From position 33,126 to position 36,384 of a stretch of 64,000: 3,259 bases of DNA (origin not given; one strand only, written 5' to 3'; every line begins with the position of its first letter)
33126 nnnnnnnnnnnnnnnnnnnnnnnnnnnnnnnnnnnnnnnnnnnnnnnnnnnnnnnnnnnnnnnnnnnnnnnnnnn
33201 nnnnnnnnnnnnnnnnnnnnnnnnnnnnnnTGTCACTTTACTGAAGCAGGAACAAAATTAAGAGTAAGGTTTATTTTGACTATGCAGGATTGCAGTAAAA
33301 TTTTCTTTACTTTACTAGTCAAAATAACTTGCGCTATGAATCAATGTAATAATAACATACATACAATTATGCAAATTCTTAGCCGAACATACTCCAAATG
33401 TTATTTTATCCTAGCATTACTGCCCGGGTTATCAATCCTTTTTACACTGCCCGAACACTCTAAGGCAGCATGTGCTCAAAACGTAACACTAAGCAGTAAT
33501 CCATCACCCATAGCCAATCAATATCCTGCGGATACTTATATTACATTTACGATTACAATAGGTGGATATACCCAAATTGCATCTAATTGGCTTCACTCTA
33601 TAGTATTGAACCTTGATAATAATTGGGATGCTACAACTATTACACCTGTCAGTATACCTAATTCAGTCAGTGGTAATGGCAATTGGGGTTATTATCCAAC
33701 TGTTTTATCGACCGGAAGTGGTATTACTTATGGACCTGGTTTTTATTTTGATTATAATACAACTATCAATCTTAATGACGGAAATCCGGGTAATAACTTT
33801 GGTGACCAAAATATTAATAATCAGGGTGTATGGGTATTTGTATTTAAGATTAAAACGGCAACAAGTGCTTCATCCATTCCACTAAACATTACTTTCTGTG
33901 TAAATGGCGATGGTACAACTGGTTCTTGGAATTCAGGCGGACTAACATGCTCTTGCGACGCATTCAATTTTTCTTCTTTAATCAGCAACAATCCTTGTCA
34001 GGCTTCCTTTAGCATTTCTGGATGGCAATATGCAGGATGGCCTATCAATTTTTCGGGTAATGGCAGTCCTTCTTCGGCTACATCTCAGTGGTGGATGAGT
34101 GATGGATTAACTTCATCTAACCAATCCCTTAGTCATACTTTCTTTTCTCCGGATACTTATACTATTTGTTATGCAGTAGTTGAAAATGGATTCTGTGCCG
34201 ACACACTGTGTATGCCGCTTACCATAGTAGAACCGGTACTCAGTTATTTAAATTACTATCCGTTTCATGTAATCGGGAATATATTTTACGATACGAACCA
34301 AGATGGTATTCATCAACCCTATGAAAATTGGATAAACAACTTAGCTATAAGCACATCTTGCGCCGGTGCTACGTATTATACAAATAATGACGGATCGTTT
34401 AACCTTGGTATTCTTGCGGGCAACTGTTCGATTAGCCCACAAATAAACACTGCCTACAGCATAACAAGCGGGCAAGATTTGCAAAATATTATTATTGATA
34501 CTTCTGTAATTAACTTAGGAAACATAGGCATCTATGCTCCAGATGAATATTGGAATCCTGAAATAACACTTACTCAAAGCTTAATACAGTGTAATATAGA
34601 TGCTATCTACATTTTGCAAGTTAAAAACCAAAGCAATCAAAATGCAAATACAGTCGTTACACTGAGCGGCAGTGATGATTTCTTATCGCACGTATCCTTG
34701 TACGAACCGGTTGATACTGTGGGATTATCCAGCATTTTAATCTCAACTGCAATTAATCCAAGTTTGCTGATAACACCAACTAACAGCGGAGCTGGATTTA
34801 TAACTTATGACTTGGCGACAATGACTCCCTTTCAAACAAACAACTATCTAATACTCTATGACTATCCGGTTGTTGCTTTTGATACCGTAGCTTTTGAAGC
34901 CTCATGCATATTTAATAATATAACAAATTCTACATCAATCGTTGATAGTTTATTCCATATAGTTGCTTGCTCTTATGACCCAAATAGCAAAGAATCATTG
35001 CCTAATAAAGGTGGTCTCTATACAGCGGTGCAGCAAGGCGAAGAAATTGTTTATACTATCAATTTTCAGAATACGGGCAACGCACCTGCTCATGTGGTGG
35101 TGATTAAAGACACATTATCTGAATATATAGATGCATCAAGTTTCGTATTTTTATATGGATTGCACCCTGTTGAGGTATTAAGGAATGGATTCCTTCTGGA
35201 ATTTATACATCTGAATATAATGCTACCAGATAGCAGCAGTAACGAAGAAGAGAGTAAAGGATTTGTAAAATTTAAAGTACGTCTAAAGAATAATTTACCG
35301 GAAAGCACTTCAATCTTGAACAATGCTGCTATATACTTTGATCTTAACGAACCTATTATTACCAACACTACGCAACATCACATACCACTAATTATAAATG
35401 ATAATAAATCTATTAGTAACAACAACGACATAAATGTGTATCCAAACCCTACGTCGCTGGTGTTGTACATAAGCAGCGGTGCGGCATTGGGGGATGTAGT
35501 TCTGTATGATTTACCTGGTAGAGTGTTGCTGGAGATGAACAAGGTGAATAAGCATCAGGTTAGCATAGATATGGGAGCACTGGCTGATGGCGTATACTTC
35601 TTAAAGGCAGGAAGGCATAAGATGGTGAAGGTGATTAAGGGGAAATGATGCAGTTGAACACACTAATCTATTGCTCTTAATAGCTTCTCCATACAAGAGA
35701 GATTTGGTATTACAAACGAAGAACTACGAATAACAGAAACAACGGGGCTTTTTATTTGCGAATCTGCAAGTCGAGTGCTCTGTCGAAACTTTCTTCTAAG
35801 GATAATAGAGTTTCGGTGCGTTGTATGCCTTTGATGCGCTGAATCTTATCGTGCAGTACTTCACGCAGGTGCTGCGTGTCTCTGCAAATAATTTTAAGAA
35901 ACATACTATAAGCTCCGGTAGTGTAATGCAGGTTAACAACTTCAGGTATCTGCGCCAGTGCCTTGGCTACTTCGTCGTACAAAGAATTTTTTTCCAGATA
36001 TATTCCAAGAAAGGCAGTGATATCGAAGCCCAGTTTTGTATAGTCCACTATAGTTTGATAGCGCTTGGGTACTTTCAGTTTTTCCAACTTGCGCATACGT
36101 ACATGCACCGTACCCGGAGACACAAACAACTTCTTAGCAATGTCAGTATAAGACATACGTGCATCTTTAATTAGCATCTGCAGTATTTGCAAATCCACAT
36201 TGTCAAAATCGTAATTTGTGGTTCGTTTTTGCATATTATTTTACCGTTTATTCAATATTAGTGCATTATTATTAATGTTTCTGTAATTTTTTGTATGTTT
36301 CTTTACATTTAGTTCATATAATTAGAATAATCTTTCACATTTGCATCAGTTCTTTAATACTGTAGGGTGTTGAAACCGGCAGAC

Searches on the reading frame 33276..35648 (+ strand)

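Call 10: search_protein_families(library=pfam, proteins=[window:33276-35648:+])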
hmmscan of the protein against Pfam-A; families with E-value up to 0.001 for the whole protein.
window:33276-35648:+ (790 aa): 3 families
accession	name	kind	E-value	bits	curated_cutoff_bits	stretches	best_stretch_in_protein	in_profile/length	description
PF24595.1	DUF7619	-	9.4e-38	129.7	27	1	568-701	1-132/133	Domain of unknown function (DUF7619)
PF18962.6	Por_Secre_tail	-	4.5e-09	36.9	27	1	721-782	1-66/75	Secretion system C-terminal sorting domain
PF25549.1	DUF7927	-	0.00077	20.2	31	0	571-621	5-51/132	Domain of unknown function (DUF7927)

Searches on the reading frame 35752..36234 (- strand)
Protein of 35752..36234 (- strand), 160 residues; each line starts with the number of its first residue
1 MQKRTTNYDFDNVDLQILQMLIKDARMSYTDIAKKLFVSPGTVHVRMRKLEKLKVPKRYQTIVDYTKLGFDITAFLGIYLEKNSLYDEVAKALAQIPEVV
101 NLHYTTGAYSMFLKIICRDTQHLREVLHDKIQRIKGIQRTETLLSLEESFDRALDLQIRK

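Call 10: search_protein_families(library=pfam, proteins=[window:35752-36234:-])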
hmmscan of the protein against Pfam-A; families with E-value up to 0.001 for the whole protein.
window:35752-36234:- (160 aa): 10 families
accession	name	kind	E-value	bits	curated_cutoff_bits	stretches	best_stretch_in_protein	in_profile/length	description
PF01037.27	AsnC_trans_reg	-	7.5e-21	74.3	25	1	77-148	2-73/73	Lrp/AsnC ligand binding domain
PF13404.12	HTH_AsnC-type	-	3.9e-14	52.6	27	1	11-51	2-42/42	AsnC-type helix-turn-helix domain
PF13412.12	HTH_24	-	6.5e-14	51.7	21.9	1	11-52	2-43/48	Winged helix-turn-helix DNA-binding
PF22482.2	AsnC_trans_reg_3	-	6.1e-07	29.9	24.4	1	85-144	23-81/95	PF0864 C-terminal dimeric alpha+beta barrel domain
PF00196.25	GerE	-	4.2e-05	23.5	23.5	1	15-62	8-54/57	Bacterial regulatory proteins, luxR family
PF13556.12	HTH_30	-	5.2e-05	23.4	27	0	24-53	10-39/59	PucR C-terminal helix-turn-helix domain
PF08279.18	HTH_11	-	0.00029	21.1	25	1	15-54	3-43/55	HTH domain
PF12840.13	HTH_20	-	0.00062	20.1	27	0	15-52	7-44/51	Helix-turn-helix domain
PF13384.12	HTH_23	-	0.00066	19.9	24.6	0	15-49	8-39/50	Homeodomain-like domain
PF05043.19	Mga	-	0.00099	20.1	21.1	0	6-53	10-57/87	Mga helix-turn-helix domain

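Call 16: find_encoding_contigs(protein=window:35752-36234:-, flank=3000, max_places=10)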
Protein window:35752-36234:- (160 aa): 4 contigs read that carry it; 3 places shown.
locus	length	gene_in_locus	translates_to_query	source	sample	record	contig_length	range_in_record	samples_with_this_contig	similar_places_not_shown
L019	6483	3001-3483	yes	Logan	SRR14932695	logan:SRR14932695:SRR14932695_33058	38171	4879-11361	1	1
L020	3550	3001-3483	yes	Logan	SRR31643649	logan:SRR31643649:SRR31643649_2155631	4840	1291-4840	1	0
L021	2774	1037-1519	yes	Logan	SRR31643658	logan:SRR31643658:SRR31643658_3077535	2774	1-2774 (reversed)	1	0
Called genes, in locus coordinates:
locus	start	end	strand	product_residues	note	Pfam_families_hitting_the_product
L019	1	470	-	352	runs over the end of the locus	PF13527:Acetyltransf_9, PF13673:Acetyltransf_10 (weak), PF00583:Acetyltransf_1 (weak), PF13508:Acetyltransf_7 (weak)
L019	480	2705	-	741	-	PF02897:Peptidase_S9_N, PF00326:Peptidase_S9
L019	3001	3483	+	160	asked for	PF13404:HTH_AsnC-type, PF13412:HTH_24, PF01037:AsnC_trans_reg, PF22482:AsnC_trans_reg_3 (weak)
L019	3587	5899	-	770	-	PF24595:DUF7619, PF18962:Por_Secre_tail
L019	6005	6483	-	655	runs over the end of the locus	-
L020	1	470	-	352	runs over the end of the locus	PF13527:Acetyltransf_9, PF13673:Acetyltransf_10 (weak), PF00583:Acetyltransf_1 (weak), PF13508:Acetyltransf_7 (weak)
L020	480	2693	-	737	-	PF02897:Peptidase_S9_N, PF00326:Peptidase_S9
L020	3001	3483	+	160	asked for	PF13404:HTH_AsnC-type, PF13412:HTH_24, PF01037:AsnC_trans_reg, PF22482:AsnC_trans_reg_3 (weak)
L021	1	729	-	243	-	?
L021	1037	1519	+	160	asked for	PF13404:HTH_AsnC-type, PF13412:HTH_24, PF01037:AsnC_trans_reg, PF22482:AsnC_trans_reg_3 (weak)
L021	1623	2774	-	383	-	?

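Call 69: search_protein_families(library=ncbifam, proteins=[window:35752-36234:-], max_evalue=0.001)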
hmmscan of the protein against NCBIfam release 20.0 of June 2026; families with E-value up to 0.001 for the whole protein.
window:35752-36234:- (160 aa): 12 families
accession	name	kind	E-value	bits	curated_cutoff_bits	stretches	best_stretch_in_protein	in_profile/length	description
NF008384.0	PRK11179.1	equivalog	4.5e-44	150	227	1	6-153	3-150/153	transcriptional regulator AsnC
NF053758.1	ChrTpTrnRegChrS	equivalog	2.3e-23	82.7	250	1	4-145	6-146/158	chromate efflux transcriptional regulator ChrS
NF040820.1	trans_reg_LrpA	equivalog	1.7e-20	73.4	250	1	11-141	3-132/141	HTH-type transcriptional regulator LrpA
NF040947.1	trans_reg_LysM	equivalog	2.2e-18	66.3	180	1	11-147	2-134/136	HTH-type transcriptional regulator LysM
NF008370.0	PRK11169.1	equivalog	6.4e-18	65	233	1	3-149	5-153/164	leucine-responsive transcriptional regulator Lrp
NF041396.1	TranRegLrp_Halo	equivalog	3.5e-17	62.7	190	1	10-148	3-139/149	HTH-type transcriptional regulator Lrp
NF041395.1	TranRegLrpA1_Halo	equivalog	3.4e-16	59.5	250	1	14-140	7-132/142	HTH-type transcriptional regulator LrpA1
NF040707.3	Siroheme_Dcarb_AhbB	equivalog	2.4e-08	33.8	125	1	16-148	3-138/146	siroheme decarboxylase subunit beta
NF040708.3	Siroheme_Dcarb_AhbA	equivalog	5e-06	26.3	140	1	15-144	5-131/144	siroheme decarboxylase subunit alpha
NF053606.1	Sta1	subfamily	0.00012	22.2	80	1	8-61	16-69/100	Sta1 family transcriptional regulator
TIGR01884.1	cas_HTH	subfamily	0.00049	19.5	60.2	1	8-59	138-189/202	CRISPR-associated CARF protein Csa3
NF040939.2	trans_reg_lrs14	equivalog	0.00089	19.3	90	0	8-56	17-66/103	Lrs14 family HTH-type transcriptional regulator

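Call 78: find_homologous_proteins(query=window:35752-36234:-, max_evalue=1e-20)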
Query window:35752-36234:- (160 aa): 5885 proteins with E <= 1e-20 among 5922 candidates; the best 120 are listed.
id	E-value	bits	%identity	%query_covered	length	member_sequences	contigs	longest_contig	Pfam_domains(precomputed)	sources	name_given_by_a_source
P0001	1.5e-91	322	93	100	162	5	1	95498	PF13412.13,PF22482.3,PF01037.29,PF13404.13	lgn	-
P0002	4.2e-89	314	92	100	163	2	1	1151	PF13412.13,PF22482.3,PF01037.29,PF13404.13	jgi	jgi:Lrp/AsnC family transcriptional regulator for asnA, asnC and gidA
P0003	1.0e-72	261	75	96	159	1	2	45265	PF13412.13,PF22482.3,PF01037.29,PF13404.13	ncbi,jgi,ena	jgi:Lrp/AsnC family transcriptional regulator for asnA, asnC and gidA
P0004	1.0e-72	261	75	96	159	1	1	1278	PF13412.13,PF22482.3,PF01037.29,PF13404.13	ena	-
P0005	8.1e-63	229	68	94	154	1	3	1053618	PF13412.13,PF22482.3,PF01037.29,PF13404.13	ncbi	-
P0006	9.2e-63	229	67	96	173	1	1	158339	PF13412.13,PF22482.3,PF01037.29,PF13404.13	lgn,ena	-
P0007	2.8e-62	227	68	94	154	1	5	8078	PF13412.13,PF22482.3,PF01037.29,PF13404.13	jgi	jgi:Lrp/AsnC family transcriptional regulator for asnA, asnC and gidA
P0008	3.0e-62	227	67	94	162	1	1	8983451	PF13412.13,PF22482.3,PF01037.29,PF13404.13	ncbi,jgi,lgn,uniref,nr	ncbi:winged helix-turn-helix transcriptional regulator [Rhodocytophaga rosea]|jgi:Lrp/AsnC family tr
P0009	3.0e-62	227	67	94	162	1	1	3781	PF13412.13,PF22482.3,PF01037.29,PF13404.13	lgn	-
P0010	4.2e-62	227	66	94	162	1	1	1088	PF13412.13,PF22482.3,PF01037.29,PF13404.13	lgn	-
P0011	4.6e-62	226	66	96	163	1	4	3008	PF13412.13,PF22482.3,PF01037.29,PF13404.13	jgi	jgi:Lrp/AsnC family transcriptional regulator for asnA, asnC and gidA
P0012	6.5e-62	226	66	96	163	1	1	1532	PF13412.13,PF22482.3,PF01037.29,PF13404.13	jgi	jgi:Lrp/AsnC family transcriptional regulator for asnA, asnC and gidA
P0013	8.1e-62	226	66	94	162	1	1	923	PF13412.13,PF22482.3,PF01037.29,PF13404.13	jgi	jgi:Lrp/AsnC family transcriptional regulator, regulator for asnA, asnC and gidA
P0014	1.1e-61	225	66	94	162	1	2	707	PF13412.13,PF22482.3,PF01037.29,PF13404.13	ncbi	-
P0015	1.2e-61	225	66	93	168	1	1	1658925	PF13412.13,PF22482.3,PF01037.29,PF13404.13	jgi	-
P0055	9.8e-61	222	64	96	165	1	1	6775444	PF13412.13,PF22482.3,PF01037.29,PF13404.13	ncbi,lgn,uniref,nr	ncbi:transcriptional regulator, AsnC family [Fibrella aestuarina BUZ 2]|uniref:Transcriptional regul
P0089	3.4e-60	220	65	94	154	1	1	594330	PF13412.13,PF22482.3,PF01037.29,PF13404.13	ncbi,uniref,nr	ncbi:AsnC family transcriptional regulator [Sporocytophaga myxococcoides]|uniref:AsnC family transcr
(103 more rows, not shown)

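Call 79: find_encoding_contigs(protein=P0008, flank=4000, max_places=2)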
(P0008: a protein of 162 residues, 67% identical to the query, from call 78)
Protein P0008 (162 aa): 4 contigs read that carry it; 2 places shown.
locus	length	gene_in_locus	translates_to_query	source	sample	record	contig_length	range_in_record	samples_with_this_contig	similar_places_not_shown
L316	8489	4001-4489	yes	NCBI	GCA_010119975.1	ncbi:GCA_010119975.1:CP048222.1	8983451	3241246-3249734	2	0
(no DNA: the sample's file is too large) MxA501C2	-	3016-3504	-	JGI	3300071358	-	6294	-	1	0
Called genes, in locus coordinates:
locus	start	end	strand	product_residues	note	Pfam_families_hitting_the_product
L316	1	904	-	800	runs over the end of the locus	PF12156:ATPase-cat_bd, PF00122:E1-E2_ATPase, PF00702:Hydrolase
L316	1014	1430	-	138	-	PF20584:DUF6787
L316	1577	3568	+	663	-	PF01590:GAF, PF13185:GAF_2, PF00989:PAS, PF08447:PAS_3, PF08448:PAS_4, PF13426:PAS_9, PF00989:PAS, PF08447:PAS_3, +5 more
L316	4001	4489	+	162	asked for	PF13404:HTH_AsnC-type, PF13412:HTH_24, PF01037:AsnC_trans_reg, PF22482:AsnC_trans_reg_3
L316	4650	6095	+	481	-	PF19295:SufBD_N, PF01458:SUFBD_core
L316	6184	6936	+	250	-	PF02463:SMC_N (faint), PF00005:ABC_tran, PF13304:AAA_21 (faint)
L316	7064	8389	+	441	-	PF19295:SufBD_N, PF01458:SUFBD_core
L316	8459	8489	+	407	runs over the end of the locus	PF00155:Aminotran_1_2, PF00266:Aminotran_5, PF01212:Beta_elim_lyase (weak), PF01053:Cys_Met_Meta_PP (weak)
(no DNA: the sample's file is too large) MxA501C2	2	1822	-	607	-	?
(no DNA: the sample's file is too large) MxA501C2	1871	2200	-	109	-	PF20584:DUF6787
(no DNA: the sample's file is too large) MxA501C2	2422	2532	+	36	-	-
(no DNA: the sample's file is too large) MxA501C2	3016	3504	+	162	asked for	PF13404:HTH_AsnC-type, PF13412:HTH_24, PF01037:AsnC_trans_reg, PF22482:AsnC_trans_reg_3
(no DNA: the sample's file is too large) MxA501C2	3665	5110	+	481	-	PF19295:SufBD_N, PF01458:SUFBD_core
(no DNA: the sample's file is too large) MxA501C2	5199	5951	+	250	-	PF02463:SMC_N (faint), PF00005:ABC_tran, PF13304:AAA_21 (faint)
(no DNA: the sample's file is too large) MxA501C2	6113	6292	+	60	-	?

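Call 80: find_encoding_contigs(protein=P0055, flank=4000, max_places=2)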
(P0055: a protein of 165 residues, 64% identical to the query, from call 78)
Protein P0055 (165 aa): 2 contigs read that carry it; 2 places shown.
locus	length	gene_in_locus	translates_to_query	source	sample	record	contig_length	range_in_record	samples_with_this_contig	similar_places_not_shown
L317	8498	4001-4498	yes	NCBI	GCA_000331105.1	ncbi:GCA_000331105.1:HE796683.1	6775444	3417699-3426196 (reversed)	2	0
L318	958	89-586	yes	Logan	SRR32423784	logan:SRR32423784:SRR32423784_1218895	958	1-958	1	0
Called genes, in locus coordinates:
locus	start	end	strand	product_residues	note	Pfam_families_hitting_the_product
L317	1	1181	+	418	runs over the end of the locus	PF04616:Glyco_hydro_43, PF16396:DUF5005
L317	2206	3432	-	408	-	PF05684:DUF819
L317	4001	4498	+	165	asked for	PF13404:HTH_AsnC-type, PF13412:HTH_24, PF01037:AsnC_trans_reg, PF22482:AsnC_trans_reg_3 (weak)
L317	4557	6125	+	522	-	PF00128:Alpha-amylase, PF23915:SusG_C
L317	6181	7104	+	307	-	PF02729:OTCace_N, PF00185:OTCace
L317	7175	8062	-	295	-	PF04397:LytTR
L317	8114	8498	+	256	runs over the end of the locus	PF02578:Cu-oxidase_4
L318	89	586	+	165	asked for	PF13404:HTH_AsnC-type, PF13412:HTH_24, PF01037:AsnC_trans_reg, PF22482:AsnC_trans_reg_3 (weak)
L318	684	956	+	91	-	?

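Call 81: find_encoding_contigs(protein=P0089, flank=4000, max_places=2)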
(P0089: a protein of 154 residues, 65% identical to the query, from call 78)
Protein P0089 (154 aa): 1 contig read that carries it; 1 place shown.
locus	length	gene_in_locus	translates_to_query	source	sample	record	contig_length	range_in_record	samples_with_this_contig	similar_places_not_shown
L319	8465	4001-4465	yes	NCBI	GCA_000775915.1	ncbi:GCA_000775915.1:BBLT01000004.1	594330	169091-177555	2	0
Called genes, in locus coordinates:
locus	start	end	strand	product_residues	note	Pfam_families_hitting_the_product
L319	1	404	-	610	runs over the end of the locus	PF00115:COX1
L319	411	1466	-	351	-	PF00116:COX2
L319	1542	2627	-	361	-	PF00106:adh_short, PF08659:KR, PF13561:adh_short_C2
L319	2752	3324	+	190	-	PF04264:YceI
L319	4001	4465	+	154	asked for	PF13404:HTH_AsnC-type, PF13412:HTH_24, PF01037:AsnC_trans_reg, PF22482:AsnC_trans_reg_3 (weak)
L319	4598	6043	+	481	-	PF19295:SufBD_N, PF01458:SUFBD_core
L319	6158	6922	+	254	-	PF02463:SMC_N (faint), PF00005:ABC_tran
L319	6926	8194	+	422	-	PF19295:SufBD_N, PF01458:SUFBD_core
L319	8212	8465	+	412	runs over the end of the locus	PF00155:Aminotran_1_2, PF00266:Aminotran_5, PF01212:Beta_elim_lyase (weak), PF01053:Cys_Met_Meta_PP (faint)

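Call 94: search_solved_structures(query=window:35752-36234:-, max_evalue=1e-8, show_alignments=1)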
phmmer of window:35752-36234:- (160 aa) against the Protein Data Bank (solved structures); distinct sequences matched with E-value up to 1e-8: 16.
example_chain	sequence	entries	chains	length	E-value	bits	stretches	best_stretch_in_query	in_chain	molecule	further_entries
2cg4_A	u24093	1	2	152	2.8e-29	105.4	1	7-152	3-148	REGULATORY PROTEIN ASNC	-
7fby_A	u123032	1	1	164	3.5e-22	82.4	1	8-144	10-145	Transcriptional regulatory protein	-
9w4v_A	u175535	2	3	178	4.7e-22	82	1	8-144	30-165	Uncharacterized HTH-type transcriptional regulator PH0140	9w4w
2cyy_A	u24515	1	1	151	4.2e-20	75.7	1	10-148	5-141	Putative HTH-type transcriptional regulator PH1519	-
1ri7_A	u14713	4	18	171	5.3e-20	75.3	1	9-148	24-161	Putative transcriptional regulator | Putative HTH-type transcriptional regulator PH1519 | Uncharacterized HTH-type transcriptional regulator PH1519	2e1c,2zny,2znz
1i1g_A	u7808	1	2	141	2.3e-15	60.3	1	11-146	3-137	TRANSCRIPTIONAL REGULATOR LRPA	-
4pcq_A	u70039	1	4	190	1.2e-12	51.5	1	9-147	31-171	Possible transcriptional regulatory protein (Probably Lrp/AsnC-family)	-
2gqq_A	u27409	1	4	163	2.3e-12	50.6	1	3-149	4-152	Leucine-responsive regulatory protein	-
2cfx_A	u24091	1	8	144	6.7e-12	49.1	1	10-126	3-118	HTH-TYPE TRANSCRIPTIONAL REGULATOR LRPC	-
8q90_A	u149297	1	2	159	2.9e-11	47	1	8-127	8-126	AsnC family transcriptional regulator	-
2dbb_A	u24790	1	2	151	1.3e-10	44.9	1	10-147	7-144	Putative HTH-type transcriptional regulator PH0061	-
2efn_A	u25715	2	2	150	2.3e-10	44.1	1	11-144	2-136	150aa long hypothetical transcriptional regulator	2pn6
2e7w_A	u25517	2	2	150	2.3e-10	44.1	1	11-144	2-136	150aa long hypothetical transcriptional regulator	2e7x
2efo_A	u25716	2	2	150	3e-10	43.7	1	11-144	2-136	150aa long hypothetical transcriptional regulator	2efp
2efq_A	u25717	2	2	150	7.6e-10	42.4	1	11-142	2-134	150aa long hypothetical transcriptional regulator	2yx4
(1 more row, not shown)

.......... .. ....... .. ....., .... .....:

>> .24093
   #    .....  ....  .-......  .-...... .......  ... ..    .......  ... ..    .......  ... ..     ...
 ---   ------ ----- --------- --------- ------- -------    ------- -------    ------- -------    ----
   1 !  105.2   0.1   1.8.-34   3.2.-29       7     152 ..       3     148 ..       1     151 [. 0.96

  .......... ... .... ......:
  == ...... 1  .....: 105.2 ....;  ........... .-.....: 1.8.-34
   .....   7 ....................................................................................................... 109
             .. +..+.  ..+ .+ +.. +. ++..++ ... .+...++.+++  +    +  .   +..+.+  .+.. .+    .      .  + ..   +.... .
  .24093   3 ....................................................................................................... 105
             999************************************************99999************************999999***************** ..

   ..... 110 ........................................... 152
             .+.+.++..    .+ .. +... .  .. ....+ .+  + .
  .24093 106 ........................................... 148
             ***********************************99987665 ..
